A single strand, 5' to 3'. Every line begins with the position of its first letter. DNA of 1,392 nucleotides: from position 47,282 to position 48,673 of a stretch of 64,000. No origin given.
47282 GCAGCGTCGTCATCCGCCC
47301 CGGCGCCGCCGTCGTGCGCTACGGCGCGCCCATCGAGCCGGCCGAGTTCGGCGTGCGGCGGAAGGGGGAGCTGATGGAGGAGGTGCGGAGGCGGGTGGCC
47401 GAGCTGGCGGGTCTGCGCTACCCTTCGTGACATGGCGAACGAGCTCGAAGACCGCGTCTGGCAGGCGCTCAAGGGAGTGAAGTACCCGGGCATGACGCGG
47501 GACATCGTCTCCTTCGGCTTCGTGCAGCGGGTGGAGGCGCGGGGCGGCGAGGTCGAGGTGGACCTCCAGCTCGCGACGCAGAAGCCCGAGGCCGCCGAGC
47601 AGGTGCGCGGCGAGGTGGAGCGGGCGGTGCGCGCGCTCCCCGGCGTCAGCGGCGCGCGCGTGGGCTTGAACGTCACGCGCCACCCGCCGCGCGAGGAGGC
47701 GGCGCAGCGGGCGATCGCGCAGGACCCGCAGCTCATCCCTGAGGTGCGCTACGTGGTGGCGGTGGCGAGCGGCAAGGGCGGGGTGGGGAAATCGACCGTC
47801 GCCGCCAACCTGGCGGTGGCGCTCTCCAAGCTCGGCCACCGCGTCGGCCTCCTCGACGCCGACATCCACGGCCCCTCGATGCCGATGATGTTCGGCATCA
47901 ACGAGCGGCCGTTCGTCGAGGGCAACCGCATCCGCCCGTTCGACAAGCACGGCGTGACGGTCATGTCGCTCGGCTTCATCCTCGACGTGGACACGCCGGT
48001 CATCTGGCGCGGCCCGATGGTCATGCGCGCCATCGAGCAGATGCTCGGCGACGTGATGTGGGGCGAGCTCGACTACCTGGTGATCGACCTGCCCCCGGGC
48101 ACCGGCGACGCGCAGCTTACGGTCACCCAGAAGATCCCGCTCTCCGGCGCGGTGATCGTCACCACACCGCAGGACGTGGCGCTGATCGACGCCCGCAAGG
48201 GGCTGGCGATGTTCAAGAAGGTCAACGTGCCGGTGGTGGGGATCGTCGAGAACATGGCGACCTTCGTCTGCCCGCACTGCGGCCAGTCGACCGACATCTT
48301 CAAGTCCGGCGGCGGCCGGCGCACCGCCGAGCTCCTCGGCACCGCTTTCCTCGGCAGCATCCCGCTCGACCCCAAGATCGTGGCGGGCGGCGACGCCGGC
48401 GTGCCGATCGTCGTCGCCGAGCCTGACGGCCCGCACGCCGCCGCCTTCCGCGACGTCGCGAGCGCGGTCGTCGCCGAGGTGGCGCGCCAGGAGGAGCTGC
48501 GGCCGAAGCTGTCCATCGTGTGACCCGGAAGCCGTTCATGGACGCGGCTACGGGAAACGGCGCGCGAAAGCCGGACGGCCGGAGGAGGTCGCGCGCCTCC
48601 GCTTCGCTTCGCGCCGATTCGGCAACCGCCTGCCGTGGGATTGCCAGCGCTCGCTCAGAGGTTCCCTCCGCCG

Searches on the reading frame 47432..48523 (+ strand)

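Call 13: search_protein_families(library=pfam, proteins=[window:47432-48523:+])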
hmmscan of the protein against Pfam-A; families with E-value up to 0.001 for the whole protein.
window:47432-48523:+ (363 aa): 8 families
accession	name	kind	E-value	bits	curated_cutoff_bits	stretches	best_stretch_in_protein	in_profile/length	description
PF10609.15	ParA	-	9.8e-104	346.6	27.1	1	105-346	2-245/246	NUBPL iron-transfer P-loop NTPase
PF01883.24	FeS_assembly_P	-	2e-14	54.1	23.5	1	6-75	1-71/73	Iron-sulfur cluster assembly protein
PF01656.29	CbiA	-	6.9e-14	52.3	25.4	1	109-276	1-76/125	CobQ/CobB/MinD/ParA nucleotide binding domain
PF13614.12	AAA_31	-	9.6e-10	39.1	27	1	108-146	3-41/177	AAA domain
PF09140.17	MipZ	-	1.3e-08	34.9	20.7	1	108-227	2-113/262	ATPase MipZ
PF02374.21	ArsA_ATPase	-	8.3e-07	28.9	24.3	1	111-144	5-38/305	Anion-transporting ATPase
PF00142.24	Fer4_NifH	-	7.6e-05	22.8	25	1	113-151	6-44/271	4Fe-4S iron sulfur cluster binding proteins, NifH/frxC family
PF06564.18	CBP_BcsQ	-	0.00066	19.7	21.3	0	109-143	4-38/234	Cellulose biosynthesis protein BcsQ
